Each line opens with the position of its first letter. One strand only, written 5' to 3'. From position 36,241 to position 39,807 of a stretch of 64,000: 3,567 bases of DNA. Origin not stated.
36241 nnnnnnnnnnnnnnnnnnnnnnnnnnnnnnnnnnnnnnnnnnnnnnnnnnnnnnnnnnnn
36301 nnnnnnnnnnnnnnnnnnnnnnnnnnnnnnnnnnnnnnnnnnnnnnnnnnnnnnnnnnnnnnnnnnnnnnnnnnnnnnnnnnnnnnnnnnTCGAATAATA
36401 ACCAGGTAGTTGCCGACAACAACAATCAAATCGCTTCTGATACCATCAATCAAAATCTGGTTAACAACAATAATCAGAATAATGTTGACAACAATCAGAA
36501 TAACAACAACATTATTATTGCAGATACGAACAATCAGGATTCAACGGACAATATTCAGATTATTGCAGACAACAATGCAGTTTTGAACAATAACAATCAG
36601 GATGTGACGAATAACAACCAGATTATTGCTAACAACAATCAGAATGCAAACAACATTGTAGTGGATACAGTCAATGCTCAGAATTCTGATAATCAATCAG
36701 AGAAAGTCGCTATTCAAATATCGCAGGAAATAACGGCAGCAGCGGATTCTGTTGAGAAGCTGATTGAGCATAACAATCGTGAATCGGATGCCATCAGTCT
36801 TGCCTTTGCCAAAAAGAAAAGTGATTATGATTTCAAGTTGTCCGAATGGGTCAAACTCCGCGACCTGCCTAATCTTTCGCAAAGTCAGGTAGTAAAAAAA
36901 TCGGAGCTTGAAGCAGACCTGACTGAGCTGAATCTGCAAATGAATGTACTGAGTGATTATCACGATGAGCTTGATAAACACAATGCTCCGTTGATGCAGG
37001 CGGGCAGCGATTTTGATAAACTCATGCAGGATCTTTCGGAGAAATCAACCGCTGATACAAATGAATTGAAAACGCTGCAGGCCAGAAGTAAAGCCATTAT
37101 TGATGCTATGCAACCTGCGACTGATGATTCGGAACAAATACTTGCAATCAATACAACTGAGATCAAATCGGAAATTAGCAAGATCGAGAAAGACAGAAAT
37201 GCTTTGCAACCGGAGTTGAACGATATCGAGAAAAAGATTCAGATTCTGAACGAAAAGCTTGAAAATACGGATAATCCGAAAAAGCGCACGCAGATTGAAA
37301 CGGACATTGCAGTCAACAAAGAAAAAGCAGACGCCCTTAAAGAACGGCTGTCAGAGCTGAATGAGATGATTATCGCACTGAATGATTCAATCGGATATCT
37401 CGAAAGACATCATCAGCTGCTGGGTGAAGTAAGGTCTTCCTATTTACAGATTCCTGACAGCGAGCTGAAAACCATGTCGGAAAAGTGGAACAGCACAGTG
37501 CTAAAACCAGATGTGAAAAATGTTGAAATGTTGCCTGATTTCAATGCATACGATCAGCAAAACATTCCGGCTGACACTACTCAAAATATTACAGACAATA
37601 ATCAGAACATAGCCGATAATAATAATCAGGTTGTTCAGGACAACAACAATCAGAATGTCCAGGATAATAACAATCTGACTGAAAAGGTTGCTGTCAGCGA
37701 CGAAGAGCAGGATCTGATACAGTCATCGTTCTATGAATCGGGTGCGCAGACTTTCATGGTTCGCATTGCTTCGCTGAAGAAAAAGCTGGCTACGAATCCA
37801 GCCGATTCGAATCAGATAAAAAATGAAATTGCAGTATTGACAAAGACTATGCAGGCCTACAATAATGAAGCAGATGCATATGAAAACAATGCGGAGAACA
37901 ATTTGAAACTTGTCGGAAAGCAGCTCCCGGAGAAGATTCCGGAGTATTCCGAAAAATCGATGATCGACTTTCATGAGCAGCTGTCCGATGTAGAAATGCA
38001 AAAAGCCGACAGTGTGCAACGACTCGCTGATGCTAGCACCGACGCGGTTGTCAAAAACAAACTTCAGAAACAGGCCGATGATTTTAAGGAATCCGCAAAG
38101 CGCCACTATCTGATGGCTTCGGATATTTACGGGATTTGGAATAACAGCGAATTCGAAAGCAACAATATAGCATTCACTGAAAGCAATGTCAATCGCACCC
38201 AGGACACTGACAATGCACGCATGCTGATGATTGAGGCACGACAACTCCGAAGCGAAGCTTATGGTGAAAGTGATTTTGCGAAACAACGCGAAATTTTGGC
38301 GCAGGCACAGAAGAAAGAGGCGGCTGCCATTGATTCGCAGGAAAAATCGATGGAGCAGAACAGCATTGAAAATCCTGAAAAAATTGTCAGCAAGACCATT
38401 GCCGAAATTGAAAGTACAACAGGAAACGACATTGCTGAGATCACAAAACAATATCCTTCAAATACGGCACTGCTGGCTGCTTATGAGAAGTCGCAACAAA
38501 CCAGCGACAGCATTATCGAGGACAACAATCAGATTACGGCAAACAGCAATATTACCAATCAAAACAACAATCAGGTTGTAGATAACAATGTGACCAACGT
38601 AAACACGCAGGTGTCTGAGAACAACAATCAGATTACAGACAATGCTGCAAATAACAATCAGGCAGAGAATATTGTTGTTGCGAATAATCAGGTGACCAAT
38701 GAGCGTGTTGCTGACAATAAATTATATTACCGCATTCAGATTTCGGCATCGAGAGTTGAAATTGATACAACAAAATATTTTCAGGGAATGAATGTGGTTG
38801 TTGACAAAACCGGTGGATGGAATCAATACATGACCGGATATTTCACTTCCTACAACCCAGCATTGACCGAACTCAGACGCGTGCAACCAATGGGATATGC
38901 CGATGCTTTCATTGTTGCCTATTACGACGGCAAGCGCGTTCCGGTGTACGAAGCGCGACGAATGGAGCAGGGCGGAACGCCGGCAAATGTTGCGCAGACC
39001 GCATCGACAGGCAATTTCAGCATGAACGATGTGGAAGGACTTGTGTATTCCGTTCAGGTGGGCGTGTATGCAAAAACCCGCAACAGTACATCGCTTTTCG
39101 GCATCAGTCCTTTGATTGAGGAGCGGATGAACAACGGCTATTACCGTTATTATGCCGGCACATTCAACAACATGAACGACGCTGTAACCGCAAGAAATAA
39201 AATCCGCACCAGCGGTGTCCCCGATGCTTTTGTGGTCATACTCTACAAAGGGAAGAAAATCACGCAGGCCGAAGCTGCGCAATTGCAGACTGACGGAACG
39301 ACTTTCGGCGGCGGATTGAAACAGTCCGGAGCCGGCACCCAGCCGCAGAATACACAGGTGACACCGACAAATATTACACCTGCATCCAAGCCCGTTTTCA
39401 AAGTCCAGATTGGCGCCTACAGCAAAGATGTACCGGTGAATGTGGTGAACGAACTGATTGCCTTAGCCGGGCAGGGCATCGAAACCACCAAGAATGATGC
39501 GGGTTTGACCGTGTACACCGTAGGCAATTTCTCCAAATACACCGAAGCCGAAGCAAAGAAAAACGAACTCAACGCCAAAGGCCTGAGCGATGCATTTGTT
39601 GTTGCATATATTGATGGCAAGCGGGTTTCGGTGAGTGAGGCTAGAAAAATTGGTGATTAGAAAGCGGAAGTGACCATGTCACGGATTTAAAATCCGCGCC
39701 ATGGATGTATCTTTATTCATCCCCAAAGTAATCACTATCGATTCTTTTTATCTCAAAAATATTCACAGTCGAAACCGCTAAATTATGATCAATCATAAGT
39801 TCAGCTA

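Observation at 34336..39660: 1,774-aa envelope protein combining TPR/PD40 N-terminus, ~1,000-aa coiled coil with slippage-prone N/Q tracts, and triple SPOR C-terminus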

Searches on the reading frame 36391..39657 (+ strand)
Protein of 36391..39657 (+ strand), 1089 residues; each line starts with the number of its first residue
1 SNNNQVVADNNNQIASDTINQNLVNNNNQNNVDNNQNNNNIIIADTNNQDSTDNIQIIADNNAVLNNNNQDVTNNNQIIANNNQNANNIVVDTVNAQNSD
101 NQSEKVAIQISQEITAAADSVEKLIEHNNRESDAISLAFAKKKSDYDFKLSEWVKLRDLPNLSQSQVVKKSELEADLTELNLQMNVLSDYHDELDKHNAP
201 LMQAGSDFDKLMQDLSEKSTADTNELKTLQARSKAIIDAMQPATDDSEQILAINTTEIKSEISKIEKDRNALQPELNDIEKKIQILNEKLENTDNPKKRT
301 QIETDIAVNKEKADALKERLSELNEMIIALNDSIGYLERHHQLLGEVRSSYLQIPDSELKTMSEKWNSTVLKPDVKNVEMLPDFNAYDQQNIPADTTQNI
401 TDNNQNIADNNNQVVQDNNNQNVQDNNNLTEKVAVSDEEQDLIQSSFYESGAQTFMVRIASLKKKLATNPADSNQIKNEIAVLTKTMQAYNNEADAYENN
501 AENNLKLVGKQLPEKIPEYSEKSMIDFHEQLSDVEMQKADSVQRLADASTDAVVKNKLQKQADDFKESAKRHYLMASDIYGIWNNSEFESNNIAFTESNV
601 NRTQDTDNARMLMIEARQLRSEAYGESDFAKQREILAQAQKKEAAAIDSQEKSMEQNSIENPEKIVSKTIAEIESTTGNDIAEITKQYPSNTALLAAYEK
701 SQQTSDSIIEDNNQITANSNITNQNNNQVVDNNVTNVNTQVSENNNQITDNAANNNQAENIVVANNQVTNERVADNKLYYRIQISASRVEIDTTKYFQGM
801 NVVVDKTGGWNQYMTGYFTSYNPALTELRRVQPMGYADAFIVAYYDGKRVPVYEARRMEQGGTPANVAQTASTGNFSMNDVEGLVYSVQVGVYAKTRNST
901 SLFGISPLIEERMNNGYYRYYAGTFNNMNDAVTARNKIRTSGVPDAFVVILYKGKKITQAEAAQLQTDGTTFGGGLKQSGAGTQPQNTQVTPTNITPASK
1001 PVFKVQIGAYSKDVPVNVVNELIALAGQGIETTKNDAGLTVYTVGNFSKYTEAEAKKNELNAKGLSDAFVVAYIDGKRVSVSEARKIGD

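Call 55: predict_structure(alignment_id=A2)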
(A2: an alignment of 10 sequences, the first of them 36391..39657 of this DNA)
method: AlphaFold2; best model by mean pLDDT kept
length: 1089 residues; sequences in the alignment: 10
mean_pLDDT: 70.1   pTM: 0.35
mean pLDDT of the five models: 70.1, 66.8, 65.1, 62.2, 61.5
residues with pLDDT >= 90: 225; 70-90: 511; 50-70: 99; < 50: 254
segments of 3 or more residues with pLDDT < 50: 1-100, 388-433, 704-776, 864-873, 896-898, 978-997
pLDDT, mean of each block of 10 residues (from residue 1): 24 27 25 24 26 26 25 25 27 32 69 86 92 95 93 85 75 89 94 88 90 74 74 83 64 82 88 89 93 89 93 90 84 84 87 89 92 85 61 30 27 24 28 66 92 94 85 81 89 91 74 73 86 84 78 79 89 91 92 89 82 88 84 90 92 87 89 90 90 84 41 28 28 27 27 27 26 56 78 71 71 82 83 71 75 72 41 60 85 52 60 61 83 81 74 85 86 67 29 43 88 70 74 76 89 91 85 84 79
secondary structure, 60 per line:
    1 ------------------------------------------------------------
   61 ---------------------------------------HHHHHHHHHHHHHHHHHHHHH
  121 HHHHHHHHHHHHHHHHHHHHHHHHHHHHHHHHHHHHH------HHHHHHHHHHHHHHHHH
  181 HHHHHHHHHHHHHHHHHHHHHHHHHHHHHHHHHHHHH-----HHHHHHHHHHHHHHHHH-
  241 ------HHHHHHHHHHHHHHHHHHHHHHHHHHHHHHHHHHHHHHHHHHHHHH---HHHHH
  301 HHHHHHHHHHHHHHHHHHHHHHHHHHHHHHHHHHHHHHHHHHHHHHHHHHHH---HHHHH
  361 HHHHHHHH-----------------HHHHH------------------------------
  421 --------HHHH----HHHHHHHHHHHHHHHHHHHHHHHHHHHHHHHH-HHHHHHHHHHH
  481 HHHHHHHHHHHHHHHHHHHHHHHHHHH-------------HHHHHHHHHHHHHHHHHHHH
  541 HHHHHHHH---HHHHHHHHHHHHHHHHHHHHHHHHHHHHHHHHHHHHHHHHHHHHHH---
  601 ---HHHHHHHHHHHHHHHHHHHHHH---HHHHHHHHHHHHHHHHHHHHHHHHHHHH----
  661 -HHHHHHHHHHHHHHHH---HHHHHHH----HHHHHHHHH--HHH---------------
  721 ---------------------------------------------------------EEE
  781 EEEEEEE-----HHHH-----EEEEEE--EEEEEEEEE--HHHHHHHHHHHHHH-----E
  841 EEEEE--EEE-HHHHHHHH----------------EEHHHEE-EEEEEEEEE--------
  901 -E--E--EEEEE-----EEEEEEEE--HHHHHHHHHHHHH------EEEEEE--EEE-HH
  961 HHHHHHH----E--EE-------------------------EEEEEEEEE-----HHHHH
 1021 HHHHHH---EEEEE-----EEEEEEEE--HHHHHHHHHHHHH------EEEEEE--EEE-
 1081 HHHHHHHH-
elements in order (helices of 4 or more, strands of 3 or more residues): H100-157 H164-217 H223-239 H247-292 H296-352 H356-368 H386-390 H429-432 H437-468 H470-507 H521-548 H552-597 H604-625 H629-656 H662-677 H681-687 H692-700 E778-787 H793-796 E802-807 E810-818 H821-834 E840-845 E848-850 H852-859 E884-892 E908-912 E918-925 H928-940 E947-952 E955-957 H959-967 E1002-1010 H1016-1026 E1030-1034 E1040-1047 H1050-1062 E1069-1074 E1077-1079 H1081-1088

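Call 57: fold_search(model_id=the predicted structure, library=pdb)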
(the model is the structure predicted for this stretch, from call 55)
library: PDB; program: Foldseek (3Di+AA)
matches with E <= 10: 618; with E <= 0.001: 0
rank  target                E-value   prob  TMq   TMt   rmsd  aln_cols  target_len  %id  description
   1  6zbl_A                1.0e-01  0.15  0.06  0.09  44.0       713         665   12  Plasmodium falciparum merozoite surface protein 1 dimer, conformation 2 (released 2021-05-19)
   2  4tql_A                1.3e-01  0.93  0.08  0.31  33.5       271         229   12  Computationally designed three helix bundle (released 2014-10-15)
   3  9qxx_A                2.0e-01  0.66  0.09  0.13  49.2       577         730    8  JetABC DNA loaded state dimer (released 2025-10-01)
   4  5yke_B                3.1e-01  0.12  0.08  0.10  36.0       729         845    9  Structure of pancreatic ATP-sensitive potassium channel bound with glibenclamide and ATPgammaS (focused refinement on  (released 2018-04-18)
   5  8iyj_b3               3.4e-01  0.51  0.09  0.20  20.1       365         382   13  Cryo-EM structure of the 48-nm repeat doublet microtubule from mouse sperm (released 2023-07-05)
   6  7sqc_1K               3.7e-01  0.35  0.08  0.17  30.3       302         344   14  Ciliary C1 central pair apparatus isolated from Chlamydomonas reinhardtii (released 2022-04-13)
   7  4tql_B                4.3e-01  0.72  0.09  0.32  36.1       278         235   15  Computationally designed three helix bundle (released 2014-10-15)
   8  6zbj_A                4.3e-01  0.08  0.06  0.09  45.0       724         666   11  Plasmodium falciparum merozoite surface protein 1 dimer, conformation 1 (released 2021-05-19)
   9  1y2o_A                4.5e-01  0.63  0.08  0.28  35.6       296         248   10  Structure of N-terminal domain IRSp53/BAIAP2 (released 2005-02-15)
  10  3i2w_B                5.3e-01  0.41  0.07  0.22  30.2       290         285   12  Crystal structure of EFC/F-BAR domain of Drosophila Syndapin/PACSIN (released 2010-03-02)
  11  9cpb_5V               5.8e-01  0.60  0.09  0.28  25.4       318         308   16  Atomic model of bovine Fallopian tube cilia doublet microtubule (48-nm periodicity) (released 2024-10-30)
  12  8otz_EY               6.0e-01  0.77  0.10  0.30  24.7       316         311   13  48-nm repeat of the native axonemal doublet microtubule from bovine sperm (released 2023-11-22)
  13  6z0c_C                6.6e-01  0.44  0.07  0.27  23.7       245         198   16  Structure of in silico modelled artificial Maquette-3 protein (released 2021-03-17)
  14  6n4a_B                7.4e-01  0.77  0.06  0.38   6.7        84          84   18  PII-like SbtB from Cyanobium sp PCC 7001 (apo) (released 2019-09-18)
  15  2do4_MODEL_1_A        7.8e-01  0.41  0.06  0.27  10.4       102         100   11  Solution structure of the RNA binding domain of squamous cell carcinoma antigen recognized by T cells 3 (released 2007-04-17)
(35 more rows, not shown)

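Call 64: search_solved_structures(query=A2, max_evalue=1, show_alignments=2)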
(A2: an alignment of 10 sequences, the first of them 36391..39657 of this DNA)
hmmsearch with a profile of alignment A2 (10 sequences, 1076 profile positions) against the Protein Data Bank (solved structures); distinct sequences matched with E-value up to 1: 46.
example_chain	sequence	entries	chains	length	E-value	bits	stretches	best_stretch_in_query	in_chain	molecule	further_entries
8bd7_L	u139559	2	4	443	0.00077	20.8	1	224-345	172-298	Clusterin-associated protein 1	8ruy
5xg2_A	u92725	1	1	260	0.0033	18.7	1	91-314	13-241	Chromosome partition protein Smc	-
3cwg_A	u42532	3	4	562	0.014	16.7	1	167-320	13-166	Signal transducer and activator of transcription 3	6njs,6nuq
6tlc_B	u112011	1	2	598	0.015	16.5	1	167-320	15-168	Signal transducer and activator of transcription 3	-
1bg1_A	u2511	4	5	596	0.015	16.5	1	167-320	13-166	PROTEIN (TRANSCRIPTION FACTOR STAT3B) | Signal transducer and activator of transcription 3 | Isoform Stat3B of Signal transducer and activator of transcription 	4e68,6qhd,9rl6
8qae_A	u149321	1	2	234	0.019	16.2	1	145-345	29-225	sc-apCC-6-SLLA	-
8qox_B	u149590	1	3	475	0.02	16.1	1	206-317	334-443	Conserved membrane protein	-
2ap3_A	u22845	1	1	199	0.021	16.1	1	177-351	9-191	conserved hypothetical protein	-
8ga8_J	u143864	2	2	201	0.024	15.9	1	36-138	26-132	Transcriptional regulatory protein SAP30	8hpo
5apt_A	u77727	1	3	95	0.046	14.9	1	231-300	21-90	GENERAL CONTROL PROTEIN GCN4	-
3aux_A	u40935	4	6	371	0.069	14.4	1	204-320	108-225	DNA double-strand break repair rad50 ATPase | DNA double-strand break repair Rad50 ATPase,DNA double-strand break repair Rad50 ATPase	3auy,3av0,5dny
5apu_A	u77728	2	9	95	0.074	14.3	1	231-300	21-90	GENERAL CONTROL PROTEIN GCN4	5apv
5mqf_K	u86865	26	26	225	0.083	14.1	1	250-378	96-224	Pre-mRNA-splicing factor SPF27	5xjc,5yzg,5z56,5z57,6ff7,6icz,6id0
1nt2_B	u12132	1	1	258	0.085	14.1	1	228-345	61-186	conserved hypothetical protein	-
4ilo_A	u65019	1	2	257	0.094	13.9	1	111-273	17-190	CT398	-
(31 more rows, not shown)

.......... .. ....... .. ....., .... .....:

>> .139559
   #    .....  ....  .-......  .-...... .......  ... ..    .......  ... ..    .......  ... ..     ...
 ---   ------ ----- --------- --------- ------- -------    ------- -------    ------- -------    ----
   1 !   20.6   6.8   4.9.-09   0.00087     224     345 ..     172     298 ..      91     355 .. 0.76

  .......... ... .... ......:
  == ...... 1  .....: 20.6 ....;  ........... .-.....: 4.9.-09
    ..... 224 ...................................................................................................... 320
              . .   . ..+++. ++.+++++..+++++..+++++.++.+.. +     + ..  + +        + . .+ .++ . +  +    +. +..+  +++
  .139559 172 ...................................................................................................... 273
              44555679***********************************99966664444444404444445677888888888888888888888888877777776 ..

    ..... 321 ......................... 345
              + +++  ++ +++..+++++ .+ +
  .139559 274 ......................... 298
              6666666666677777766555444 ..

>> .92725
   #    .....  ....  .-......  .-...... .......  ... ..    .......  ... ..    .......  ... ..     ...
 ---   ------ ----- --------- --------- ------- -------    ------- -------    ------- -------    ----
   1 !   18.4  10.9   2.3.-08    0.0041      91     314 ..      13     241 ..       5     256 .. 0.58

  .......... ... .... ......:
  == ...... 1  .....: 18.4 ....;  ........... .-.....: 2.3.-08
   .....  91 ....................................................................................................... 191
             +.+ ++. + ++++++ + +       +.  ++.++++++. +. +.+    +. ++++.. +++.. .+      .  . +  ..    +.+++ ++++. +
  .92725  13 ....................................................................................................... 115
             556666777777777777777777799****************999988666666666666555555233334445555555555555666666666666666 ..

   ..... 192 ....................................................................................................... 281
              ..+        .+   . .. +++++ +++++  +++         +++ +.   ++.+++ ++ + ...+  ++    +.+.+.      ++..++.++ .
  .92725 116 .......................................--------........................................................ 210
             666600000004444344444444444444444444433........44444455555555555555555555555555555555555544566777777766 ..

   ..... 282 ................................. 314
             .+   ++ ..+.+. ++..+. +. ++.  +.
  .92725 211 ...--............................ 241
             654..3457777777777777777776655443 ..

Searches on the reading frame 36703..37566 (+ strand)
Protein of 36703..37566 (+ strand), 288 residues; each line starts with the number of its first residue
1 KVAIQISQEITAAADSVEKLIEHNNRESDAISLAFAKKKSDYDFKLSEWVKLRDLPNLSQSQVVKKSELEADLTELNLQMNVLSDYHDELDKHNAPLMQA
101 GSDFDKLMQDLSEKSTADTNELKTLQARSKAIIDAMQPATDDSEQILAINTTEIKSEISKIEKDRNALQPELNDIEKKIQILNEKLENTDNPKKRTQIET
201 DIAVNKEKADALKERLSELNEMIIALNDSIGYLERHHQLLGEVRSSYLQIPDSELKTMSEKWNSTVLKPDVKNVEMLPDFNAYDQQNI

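Call 39: search_protein_families(library=pfam, proteins=[window:36703-37566:+], max_evalue=1)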
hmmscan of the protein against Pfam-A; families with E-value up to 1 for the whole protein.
window:36703-37566:+ (288 aa): 10 families
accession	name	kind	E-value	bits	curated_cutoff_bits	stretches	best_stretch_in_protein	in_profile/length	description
PF00038.26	Filament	-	0.00015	22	40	1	123-238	28-141/313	Intermediate filament protein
PF20667.3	Sec10_N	-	0.00073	20.1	27.4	1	119-197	12-90/118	Exocyst complex component Sec10, N-terminal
PF25785.1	TPR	-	0.0013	19.4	27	1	152-218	3-69/110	Nucleoprotein TPR-like domain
PF19962.4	EAD9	-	0.0039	17.4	25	1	165-219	8-62/62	Effector-associated domain 9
PF03938.19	OmpH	-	0.03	15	32.4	1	145-221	9-76/141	Outer membrane protein (OmpH-like)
PF14362.11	DUF4407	-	0.12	12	31.3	1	153-221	131-205/297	Domain of unknown function (DUF4407)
PF11180.13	DUF2968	-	0.21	11.6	27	1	122-186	115-178/180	Protein of unknown function (DUF2968)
PF03961.19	FapA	-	0.24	11.4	31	1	147-233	147-229/272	Flagellar Assembly Protein A beta solenoid domain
PF15796.10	KELK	-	0.88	10.6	27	0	89-133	4-48/80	KELK-motif containing domain of MRCK Ser/Thr protein kinase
PF02185.22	HR1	-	0.97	9.9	33.1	1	187-222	27-62/67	Hr1 repeat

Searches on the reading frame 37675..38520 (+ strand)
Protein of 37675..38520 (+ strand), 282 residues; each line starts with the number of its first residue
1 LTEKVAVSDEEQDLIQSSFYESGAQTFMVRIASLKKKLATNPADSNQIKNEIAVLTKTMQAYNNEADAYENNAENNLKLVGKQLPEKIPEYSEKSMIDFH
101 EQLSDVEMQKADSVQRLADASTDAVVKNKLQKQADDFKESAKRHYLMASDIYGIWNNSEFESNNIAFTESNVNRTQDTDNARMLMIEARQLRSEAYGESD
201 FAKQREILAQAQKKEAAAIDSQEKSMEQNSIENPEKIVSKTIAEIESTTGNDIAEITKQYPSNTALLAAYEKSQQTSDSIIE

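Call 39: search_protein_families(library=pfam, proteins=[window:37675-38520:+], max_evalue=1)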
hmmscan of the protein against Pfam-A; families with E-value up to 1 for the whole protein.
window:37675-38520:+ (282 aa): 3 families
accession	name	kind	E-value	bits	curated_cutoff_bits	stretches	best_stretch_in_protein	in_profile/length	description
PF19908.4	DUF6381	-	0.0027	17.9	26.6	1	109-151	16-59/62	Family of unknown function (DUF6381)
PF21292.3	EME1-MUS81_C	-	0.022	15.4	27.4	1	252-278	15-42/74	EME1/MUS81, C-terminal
PF19962.4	EAD9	-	0.69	10.2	25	1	120-137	31-48/62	Effector-associated domain 9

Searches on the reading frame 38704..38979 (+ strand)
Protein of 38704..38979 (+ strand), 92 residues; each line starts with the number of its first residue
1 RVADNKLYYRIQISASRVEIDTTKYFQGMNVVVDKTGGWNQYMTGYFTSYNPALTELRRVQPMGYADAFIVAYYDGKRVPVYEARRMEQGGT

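Call 39: search_protein_families(library=pfam, proteins=[window:38704-38979:+], max_evalue=1)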
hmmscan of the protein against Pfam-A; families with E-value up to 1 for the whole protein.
window:38704-38979:+ (92 aa): 1 family
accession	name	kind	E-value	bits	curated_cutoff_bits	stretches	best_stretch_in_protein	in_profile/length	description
PF05036.18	SPOR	-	0.046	14.5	21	1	9-71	5-75/76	SPOR domain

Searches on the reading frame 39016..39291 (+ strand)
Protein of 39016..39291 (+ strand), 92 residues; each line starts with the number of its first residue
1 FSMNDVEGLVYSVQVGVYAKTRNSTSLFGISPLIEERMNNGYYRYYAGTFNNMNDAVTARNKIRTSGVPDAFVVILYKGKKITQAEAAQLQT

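Call 39: search_protein_families(library=pfam, proteins=[window:39016-39291:+], max_evalue=1)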
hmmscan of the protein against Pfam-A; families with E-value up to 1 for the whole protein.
window:39016-39291:+ (92 aa): 1 family
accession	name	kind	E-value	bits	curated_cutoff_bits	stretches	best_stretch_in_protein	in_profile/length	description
PF05036.18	SPOR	-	4e-06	27.5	21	2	39-74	40-75/76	SPOR domain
